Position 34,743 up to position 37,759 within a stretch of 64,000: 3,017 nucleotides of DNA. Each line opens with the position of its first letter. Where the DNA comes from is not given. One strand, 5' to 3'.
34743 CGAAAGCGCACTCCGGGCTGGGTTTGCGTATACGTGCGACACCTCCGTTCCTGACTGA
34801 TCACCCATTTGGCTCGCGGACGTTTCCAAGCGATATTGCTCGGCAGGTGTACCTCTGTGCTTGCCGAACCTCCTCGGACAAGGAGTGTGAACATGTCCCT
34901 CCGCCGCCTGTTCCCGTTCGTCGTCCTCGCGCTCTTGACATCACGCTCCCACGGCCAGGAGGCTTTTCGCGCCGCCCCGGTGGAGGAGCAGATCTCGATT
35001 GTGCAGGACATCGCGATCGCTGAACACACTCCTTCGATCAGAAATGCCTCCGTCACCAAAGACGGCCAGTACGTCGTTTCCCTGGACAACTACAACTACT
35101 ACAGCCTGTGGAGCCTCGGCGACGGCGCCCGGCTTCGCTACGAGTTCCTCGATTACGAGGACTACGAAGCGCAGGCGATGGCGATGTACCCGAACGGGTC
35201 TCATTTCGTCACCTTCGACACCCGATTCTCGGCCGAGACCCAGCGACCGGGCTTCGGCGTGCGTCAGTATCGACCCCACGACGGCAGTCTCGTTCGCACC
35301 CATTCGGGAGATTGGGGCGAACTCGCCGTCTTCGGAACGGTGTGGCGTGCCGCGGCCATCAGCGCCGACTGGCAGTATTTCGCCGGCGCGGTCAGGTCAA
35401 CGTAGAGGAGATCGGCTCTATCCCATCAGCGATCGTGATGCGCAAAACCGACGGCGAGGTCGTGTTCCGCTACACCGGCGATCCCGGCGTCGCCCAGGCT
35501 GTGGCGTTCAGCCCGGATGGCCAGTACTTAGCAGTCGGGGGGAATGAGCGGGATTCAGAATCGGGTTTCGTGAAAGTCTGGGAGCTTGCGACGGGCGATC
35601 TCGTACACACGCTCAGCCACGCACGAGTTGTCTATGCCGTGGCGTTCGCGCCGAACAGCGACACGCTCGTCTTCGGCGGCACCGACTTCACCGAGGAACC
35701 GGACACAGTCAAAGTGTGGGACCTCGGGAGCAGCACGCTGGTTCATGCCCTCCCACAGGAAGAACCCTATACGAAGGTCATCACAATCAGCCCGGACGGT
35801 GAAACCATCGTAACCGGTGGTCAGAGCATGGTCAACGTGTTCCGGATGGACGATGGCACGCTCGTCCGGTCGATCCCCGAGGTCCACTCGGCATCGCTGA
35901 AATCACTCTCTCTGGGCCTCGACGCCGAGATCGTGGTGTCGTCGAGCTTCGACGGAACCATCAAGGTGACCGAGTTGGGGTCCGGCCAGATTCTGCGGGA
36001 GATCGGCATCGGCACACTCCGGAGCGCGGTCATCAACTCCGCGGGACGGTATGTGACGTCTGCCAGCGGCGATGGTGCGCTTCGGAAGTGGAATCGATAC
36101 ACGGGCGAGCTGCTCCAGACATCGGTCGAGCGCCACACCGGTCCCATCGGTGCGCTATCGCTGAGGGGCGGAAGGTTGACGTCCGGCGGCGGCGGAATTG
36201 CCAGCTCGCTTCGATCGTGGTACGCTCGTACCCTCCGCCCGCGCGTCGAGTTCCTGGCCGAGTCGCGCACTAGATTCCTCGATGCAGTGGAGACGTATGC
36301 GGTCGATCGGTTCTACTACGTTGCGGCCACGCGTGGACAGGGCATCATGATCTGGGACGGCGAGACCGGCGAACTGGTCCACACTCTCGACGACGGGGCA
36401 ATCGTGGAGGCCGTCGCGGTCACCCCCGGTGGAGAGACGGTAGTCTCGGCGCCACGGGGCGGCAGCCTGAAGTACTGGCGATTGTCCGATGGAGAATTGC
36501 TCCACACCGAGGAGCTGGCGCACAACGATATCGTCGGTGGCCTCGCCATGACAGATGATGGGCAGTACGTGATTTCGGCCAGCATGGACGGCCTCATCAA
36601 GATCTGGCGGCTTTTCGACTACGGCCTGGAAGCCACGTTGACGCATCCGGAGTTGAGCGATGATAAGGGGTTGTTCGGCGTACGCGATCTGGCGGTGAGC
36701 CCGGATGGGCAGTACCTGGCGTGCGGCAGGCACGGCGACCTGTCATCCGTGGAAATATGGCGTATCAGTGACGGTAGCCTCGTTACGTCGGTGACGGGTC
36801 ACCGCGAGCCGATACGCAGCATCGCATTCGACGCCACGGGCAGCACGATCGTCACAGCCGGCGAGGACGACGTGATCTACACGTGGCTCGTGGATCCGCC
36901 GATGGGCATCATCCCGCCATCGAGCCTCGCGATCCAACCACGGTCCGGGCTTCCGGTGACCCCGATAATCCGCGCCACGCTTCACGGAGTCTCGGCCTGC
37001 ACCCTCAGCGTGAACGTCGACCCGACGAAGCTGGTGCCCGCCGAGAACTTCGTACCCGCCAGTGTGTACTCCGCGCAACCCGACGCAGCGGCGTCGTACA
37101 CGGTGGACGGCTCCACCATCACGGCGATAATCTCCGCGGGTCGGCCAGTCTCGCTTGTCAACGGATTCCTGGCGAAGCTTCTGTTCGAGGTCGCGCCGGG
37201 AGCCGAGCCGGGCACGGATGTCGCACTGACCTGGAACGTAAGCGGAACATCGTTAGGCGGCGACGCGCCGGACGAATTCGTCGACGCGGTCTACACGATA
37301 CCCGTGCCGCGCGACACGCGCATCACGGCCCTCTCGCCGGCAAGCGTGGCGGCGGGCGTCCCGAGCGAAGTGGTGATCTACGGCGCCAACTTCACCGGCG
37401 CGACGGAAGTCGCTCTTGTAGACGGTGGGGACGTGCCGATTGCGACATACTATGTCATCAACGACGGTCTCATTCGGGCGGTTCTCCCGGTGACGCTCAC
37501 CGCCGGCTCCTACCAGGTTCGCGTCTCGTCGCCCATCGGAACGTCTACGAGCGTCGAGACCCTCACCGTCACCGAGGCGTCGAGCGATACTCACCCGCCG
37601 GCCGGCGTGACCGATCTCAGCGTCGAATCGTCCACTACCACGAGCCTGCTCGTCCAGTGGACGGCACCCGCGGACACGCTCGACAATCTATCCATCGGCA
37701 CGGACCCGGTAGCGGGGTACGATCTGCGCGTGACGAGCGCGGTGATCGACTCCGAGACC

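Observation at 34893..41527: Giant (about 2200 aa) WD40 + about 20 Fn3-like-repeat T9SS cargo protein interrupted by one frameshift and one in-frame TGA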

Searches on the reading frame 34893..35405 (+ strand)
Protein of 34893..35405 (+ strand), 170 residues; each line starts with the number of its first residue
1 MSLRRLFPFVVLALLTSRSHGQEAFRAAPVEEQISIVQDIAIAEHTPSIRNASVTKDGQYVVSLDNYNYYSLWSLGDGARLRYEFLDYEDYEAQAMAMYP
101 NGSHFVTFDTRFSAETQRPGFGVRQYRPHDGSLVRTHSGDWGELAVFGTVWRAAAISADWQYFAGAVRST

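Call 8: search_protein_families(library=pfam, proteins=[window:34893-35402:+], max_evalue=0.01)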
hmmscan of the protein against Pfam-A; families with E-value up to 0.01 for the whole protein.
window:34893-35402:+ (170 aa): 0 families

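Call 12: find_encoding_contigs(protein=window:34893-35405:+, flank=10000, max_places=10)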
Protein window:34893-35405:+ (170 aa): 4 contigs read that carry it; 4 places shown.
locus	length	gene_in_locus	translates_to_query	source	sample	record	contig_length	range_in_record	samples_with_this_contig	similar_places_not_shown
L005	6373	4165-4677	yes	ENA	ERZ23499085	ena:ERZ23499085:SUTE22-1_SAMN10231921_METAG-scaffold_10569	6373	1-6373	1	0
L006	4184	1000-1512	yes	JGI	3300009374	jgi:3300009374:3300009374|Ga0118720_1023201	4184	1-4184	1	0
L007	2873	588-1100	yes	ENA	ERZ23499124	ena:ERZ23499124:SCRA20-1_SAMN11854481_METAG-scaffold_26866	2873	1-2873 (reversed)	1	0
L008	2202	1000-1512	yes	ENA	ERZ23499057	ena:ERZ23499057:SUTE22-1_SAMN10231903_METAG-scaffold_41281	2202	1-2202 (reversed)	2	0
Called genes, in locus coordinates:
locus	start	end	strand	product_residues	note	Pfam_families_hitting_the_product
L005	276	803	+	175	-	-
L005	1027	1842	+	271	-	PF01261:AP_endonuc_2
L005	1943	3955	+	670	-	PF01120:Alpha_L_fucos (weak), PF14871:GHL6, PF08532:Glyco_hydro_42M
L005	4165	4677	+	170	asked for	-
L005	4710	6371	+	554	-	?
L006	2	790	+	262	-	?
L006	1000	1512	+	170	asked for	-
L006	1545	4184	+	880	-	?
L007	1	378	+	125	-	?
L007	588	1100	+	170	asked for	-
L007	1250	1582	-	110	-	-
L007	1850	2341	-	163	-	-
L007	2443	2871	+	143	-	?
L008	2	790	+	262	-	?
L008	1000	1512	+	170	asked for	-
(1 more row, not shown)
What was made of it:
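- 34893..35405 (+): Piece A: 170 codons plus TAG. A signal-peptide-like N-terminus, then the first about 2.5 propeller blades. The last 4 codons (VRST) are out-of-frame read-through after the deletion. The exact 170-aa product occurs on at least 4 other contigs from different samples (call 12).
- The exact 170-aa truncated product is on contigs from SAMN10231921, SAMN10231903, SAMN11854481 and JGI 3300009374 (call 12).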

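Call 30: list_cluster_members(proteins=[P0001, P0002, window:34893-35402:+, window:40019-41524:+, window:42098-42598:+])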
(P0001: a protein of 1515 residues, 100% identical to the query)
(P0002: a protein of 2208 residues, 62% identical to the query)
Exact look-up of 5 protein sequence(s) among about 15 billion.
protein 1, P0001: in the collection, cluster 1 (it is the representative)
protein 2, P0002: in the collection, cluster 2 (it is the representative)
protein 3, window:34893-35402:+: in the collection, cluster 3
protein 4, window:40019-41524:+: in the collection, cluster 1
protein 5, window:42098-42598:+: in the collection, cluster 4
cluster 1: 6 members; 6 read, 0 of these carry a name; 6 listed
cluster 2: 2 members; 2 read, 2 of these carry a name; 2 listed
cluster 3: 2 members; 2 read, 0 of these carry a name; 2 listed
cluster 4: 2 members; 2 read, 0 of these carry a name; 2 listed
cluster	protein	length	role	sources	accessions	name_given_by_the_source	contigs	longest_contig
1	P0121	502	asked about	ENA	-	-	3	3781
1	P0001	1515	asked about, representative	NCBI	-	-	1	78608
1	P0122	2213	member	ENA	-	-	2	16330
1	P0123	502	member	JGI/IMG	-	-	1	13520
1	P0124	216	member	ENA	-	-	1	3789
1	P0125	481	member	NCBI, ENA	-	-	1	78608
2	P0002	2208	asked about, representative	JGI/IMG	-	WD40 repeat protein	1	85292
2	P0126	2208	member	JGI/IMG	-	WD40 repeat protein/fibronectin type 3 domain-containing protein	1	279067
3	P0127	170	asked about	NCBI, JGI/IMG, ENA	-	-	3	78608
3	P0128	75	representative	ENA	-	-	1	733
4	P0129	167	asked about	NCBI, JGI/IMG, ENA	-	-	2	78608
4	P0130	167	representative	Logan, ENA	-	-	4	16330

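Call 31: find_encoding_contigs(protein=P0122, flank=10000, max_places=6)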
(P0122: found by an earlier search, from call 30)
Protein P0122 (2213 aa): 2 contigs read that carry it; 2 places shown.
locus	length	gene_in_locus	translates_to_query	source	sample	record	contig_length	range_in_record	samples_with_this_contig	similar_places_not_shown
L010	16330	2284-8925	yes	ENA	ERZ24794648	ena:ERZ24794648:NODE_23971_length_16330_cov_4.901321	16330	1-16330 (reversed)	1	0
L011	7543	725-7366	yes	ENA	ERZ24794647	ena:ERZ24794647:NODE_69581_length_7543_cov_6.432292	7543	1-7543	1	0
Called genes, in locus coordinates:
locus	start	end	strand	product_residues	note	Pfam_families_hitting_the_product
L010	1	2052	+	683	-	?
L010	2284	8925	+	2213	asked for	PF23381:Beta-prop_IFT122_1st, PF23409:Beta-prop_EML, PF24780:WD40_MABP1-WDR62_1st, PF24805:EIF3I, PF24807:WD40_CDC20-Fz, PF24817:WD40_WDHD1_1st, PF25174:Beta-prop_THOC3, PF25175:Beta-prop_WDR5, +38 more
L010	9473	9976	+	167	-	PF12680:SnoaL_2, PF07366:SnoaL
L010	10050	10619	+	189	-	PF14534:DUF4440, PF12680:SnoaL_2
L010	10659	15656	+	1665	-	PF04542:Sigma70_r2, PF04545:Sigma70_r4, PF08281:Sigma70_r4_2, PF00931:NB-ARC, PF23381:Beta-prop_IFT122_1st, PF24814:WD40_Prp19, PF25173:Beta-prop_WDR3_1st, PF25174:Beta-prop_THOC3, +33 more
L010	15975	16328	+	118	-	?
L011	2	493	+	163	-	?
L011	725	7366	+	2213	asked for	PF23381:Beta-prop_IFT122_1st, PF23409:Beta-prop_EML, PF24780:WD40_MABP1-WDR62_1st, PF24805:EIF3I, PF24807:WD40_CDC20-Fz, PF24817:WD40_WDHD1_1st, PF25174:Beta-prop_THOC3, PF25175:Beta-prop_WDR5, +38 more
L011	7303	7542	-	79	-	?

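Call 37: search_protein_families(library=ncbifam, proteins=[window:34893-35402:+], max_evalue=0.01)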
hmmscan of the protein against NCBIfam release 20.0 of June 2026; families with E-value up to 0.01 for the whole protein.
window:34893-35402:+ (170 aa): 0 families

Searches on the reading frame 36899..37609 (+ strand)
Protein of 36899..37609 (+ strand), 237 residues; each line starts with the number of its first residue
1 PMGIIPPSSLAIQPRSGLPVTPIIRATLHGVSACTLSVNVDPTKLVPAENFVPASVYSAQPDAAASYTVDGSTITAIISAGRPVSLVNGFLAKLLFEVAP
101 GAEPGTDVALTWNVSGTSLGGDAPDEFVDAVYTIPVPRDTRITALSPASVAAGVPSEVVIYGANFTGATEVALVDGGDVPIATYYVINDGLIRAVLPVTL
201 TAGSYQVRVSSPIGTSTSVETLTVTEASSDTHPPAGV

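Call 51: search_protein_families(library=pfam, proteins=[window:36899-37609:+], max_evalue=0.01)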
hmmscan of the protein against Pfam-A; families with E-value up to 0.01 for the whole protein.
seq(237 aa): 1 family
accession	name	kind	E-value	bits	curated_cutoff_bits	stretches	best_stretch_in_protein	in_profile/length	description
PF01833.30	TIG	-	0.00028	21.3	20.9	1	142-210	3-69/84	IPT/TIG domain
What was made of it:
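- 37322..37528 (+): IPT/TIG domain. PF01833 scores 21.3 bits against a cutoff of 20.9 (call 51).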
